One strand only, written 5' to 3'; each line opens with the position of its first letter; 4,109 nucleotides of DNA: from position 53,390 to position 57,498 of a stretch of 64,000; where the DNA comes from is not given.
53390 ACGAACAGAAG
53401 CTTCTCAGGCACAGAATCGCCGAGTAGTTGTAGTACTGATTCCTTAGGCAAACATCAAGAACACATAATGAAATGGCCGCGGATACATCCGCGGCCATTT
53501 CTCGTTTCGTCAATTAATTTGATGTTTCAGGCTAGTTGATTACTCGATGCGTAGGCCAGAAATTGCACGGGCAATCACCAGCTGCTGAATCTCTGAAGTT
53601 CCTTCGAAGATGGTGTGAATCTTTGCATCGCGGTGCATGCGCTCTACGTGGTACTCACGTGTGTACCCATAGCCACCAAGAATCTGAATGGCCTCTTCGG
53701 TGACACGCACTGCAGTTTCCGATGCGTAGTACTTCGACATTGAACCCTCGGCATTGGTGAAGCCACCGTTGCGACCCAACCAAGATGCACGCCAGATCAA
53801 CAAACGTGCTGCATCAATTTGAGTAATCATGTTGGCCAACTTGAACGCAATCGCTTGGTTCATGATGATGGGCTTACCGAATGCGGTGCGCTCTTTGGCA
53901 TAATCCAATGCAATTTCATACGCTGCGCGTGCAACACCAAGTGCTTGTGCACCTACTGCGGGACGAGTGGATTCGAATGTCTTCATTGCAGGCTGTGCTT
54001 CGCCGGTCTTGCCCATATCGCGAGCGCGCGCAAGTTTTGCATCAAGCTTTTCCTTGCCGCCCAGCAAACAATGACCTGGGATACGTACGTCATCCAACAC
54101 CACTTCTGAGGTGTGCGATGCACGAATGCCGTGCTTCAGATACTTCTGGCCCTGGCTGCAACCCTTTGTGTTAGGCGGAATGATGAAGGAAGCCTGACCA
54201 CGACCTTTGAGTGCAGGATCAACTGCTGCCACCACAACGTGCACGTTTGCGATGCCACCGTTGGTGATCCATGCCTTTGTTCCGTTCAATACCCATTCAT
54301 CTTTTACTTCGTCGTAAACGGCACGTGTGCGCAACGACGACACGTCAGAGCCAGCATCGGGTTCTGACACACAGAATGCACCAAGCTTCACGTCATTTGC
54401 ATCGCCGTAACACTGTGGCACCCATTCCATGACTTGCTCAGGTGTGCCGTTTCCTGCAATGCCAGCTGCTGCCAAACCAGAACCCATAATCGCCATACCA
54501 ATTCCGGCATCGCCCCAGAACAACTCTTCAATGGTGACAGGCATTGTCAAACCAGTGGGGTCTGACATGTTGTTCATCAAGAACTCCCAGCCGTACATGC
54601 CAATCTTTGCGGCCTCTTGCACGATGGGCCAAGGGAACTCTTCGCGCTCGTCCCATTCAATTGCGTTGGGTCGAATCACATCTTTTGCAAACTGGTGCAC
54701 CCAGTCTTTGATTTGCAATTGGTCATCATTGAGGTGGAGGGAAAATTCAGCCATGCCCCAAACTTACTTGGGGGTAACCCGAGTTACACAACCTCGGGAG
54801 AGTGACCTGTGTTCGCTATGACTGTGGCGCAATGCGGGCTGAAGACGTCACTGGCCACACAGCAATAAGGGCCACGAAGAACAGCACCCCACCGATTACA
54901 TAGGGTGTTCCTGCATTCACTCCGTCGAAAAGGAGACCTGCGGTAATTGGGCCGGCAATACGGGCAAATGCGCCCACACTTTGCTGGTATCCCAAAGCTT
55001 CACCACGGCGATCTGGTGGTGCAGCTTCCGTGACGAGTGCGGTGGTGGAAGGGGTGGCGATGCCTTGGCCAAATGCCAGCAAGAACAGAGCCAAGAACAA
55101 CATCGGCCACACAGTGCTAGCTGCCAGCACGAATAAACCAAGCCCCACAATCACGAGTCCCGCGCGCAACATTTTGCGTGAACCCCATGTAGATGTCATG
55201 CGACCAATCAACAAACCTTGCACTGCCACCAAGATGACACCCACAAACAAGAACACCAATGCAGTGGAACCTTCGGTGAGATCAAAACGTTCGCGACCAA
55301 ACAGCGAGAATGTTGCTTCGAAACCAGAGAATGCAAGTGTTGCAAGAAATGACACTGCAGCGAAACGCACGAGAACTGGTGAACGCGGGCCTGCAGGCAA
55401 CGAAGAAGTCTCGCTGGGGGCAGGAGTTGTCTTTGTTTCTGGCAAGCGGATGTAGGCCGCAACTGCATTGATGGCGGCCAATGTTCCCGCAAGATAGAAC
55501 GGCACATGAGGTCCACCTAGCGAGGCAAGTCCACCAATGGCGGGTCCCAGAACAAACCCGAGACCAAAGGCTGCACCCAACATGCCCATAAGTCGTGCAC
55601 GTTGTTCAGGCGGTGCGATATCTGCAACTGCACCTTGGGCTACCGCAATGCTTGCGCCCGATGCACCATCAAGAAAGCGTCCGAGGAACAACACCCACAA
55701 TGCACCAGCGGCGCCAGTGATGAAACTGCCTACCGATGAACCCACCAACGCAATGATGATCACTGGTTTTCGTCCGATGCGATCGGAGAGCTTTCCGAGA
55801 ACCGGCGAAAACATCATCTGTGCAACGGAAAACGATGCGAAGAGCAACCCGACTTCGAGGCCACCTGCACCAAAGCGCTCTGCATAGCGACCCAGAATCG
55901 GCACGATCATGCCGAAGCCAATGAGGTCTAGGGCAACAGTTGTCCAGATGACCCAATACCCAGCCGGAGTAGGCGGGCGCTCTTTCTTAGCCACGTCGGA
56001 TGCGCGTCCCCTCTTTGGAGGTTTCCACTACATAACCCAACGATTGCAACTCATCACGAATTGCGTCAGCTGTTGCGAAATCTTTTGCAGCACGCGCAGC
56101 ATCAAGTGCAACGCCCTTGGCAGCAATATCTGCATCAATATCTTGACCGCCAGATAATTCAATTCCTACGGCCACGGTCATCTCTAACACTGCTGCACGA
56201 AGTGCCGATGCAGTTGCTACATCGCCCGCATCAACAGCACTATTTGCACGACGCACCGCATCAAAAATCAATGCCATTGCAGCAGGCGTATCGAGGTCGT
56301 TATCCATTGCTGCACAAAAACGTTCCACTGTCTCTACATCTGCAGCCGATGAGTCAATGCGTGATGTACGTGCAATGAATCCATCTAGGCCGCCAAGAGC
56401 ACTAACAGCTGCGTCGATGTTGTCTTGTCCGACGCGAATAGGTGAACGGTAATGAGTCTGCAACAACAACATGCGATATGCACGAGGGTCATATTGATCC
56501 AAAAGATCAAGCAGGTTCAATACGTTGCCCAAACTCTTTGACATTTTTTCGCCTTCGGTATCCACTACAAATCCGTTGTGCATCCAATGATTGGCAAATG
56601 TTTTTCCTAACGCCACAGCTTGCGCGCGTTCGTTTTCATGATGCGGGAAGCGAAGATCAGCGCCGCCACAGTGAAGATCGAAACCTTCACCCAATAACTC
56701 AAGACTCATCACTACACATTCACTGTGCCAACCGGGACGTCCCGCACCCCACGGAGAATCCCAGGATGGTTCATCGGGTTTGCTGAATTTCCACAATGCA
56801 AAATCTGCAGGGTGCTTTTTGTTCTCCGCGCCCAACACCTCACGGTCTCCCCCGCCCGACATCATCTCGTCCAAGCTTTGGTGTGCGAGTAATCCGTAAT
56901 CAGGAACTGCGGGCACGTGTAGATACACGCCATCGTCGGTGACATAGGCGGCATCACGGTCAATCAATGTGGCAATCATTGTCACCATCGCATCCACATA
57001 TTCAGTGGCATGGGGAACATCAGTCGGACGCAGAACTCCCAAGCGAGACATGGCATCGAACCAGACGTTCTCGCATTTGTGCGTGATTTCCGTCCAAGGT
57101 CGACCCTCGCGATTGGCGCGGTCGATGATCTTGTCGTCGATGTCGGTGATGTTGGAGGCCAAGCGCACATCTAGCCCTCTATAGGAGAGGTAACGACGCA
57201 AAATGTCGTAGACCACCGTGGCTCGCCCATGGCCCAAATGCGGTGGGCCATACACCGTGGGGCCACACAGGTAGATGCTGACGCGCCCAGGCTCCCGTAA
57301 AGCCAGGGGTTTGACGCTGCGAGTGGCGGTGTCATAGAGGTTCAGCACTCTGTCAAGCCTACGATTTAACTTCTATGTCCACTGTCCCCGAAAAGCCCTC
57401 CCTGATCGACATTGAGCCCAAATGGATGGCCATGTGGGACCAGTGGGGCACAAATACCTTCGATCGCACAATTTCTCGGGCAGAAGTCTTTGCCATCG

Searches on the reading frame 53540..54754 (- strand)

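Call 61: search_protein_families(library=pfam, proteins=[window:53540-54754:-], max_evalue=0.0001)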
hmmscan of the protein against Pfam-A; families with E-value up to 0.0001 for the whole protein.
window:53540-54754:- (404 aa): 4 families
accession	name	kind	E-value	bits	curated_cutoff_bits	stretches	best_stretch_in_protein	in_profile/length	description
PF00441.29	Acyl-CoA_dh_1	-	1.6e-50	171.6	22.4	1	256-398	7-149/150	Acyl-CoA dehydrogenase, C-terminal domain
PF02770.24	Acyl-CoA_dh_M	-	2.1e-23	82.8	33.3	1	126-223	1-97/97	Acyl-CoA dehydrogenase, middle domain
PF08028.16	Acyl-CoA_dh_2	-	9.6e-23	81.4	22.7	1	267-387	3-133/134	Acyl-CoA dehydrogenase, C-terminal domain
PF02771.21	Acyl-CoA_dh_N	-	3.3e-15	56.9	22.9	1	10-115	2-109/113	Acyl-CoA dehydrogenase, N-terminal domain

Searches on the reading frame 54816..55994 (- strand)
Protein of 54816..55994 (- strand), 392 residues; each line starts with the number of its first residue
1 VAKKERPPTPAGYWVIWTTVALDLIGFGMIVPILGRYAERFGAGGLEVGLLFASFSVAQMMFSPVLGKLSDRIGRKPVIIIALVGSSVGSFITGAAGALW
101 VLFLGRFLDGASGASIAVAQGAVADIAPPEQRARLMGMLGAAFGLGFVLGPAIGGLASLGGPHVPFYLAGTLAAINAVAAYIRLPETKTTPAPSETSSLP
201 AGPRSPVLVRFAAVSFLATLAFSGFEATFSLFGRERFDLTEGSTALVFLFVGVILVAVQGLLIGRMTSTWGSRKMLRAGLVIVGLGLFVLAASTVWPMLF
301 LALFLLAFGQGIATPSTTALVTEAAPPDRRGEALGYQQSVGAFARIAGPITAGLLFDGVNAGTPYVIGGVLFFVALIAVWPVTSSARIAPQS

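Call 61: search_protein_families(library=pfam, proteins=[window:54816-55994:-], max_evalue=0.0001)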
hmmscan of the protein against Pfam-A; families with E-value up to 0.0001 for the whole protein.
window:54816-55994:- (392 aa): 5 families
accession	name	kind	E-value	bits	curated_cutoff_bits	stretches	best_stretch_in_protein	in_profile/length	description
PF07690.21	MFS_1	-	5.6e-60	203.5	33.4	2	17-265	2-260/347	Major Facilitator Superfamily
PF00083.30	Sugar_tr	-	2.4e-20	73.3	22.3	2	47-187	47-194/452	Sugar (and other) transporter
PF12832.13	MFS_1_like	-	1.8e-13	50.7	25.2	2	14-157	215-361/373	MFS_1 like family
PF06779.20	MFS_4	-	1.7e-05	24.8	26.3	0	17-178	196-361/364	Uncharacterised MFS-type transporter YbfB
PF05631.20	MFS_5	-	2.9e-05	23.6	25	1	39-114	62-136/356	Sugar-tranasporters, 12 TM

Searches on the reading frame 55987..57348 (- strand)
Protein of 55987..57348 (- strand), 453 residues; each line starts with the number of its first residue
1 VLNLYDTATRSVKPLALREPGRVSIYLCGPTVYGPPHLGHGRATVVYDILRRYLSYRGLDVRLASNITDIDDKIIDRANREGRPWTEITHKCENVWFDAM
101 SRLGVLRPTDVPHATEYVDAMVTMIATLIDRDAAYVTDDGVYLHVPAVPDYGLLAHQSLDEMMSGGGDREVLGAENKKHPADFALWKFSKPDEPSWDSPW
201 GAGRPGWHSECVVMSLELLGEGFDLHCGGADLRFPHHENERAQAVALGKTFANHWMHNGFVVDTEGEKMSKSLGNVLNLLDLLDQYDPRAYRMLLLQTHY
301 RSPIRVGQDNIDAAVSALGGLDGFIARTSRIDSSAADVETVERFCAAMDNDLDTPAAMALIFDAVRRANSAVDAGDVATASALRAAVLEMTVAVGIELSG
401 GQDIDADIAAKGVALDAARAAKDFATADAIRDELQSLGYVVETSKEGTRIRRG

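Call 61: search_protein_families(library=pfam, proteins=[window:55987-57348:-], max_evalue=0.0001)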
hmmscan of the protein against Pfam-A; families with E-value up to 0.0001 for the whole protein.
window:55987-57348:- (453 aa): 6 families
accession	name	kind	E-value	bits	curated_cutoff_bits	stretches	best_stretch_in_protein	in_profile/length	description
PF01406.26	tRNA-synt_1e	-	2e-109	366.1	27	1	19-315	6-300/301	tRNA synthetases class I (C) catalytic domain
PF00133.28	tRNA-synt_1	-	2.5e-11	43.4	22.7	1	256-305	363-412/414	tRNA synthetases class I (I, L, M and V)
PF09190.17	DALR_2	-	5.9e-10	40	22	1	343-396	1-55/57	DALR domain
PF09334.17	tRNA-synt_1g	-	1.1e-07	31.4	20.1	0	255-297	315-356/391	tRNA synthetases class I (M)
PF23493.1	CysS_C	-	3.7e-06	27.4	23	1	417-451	17-51/51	Cysteinyl-tRNA ligase anticodon binding domain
PF01921.24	tRNA-synt_1f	-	5.1e-06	26.1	27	0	260-318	274-332/360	tRNA synthetases class I (K)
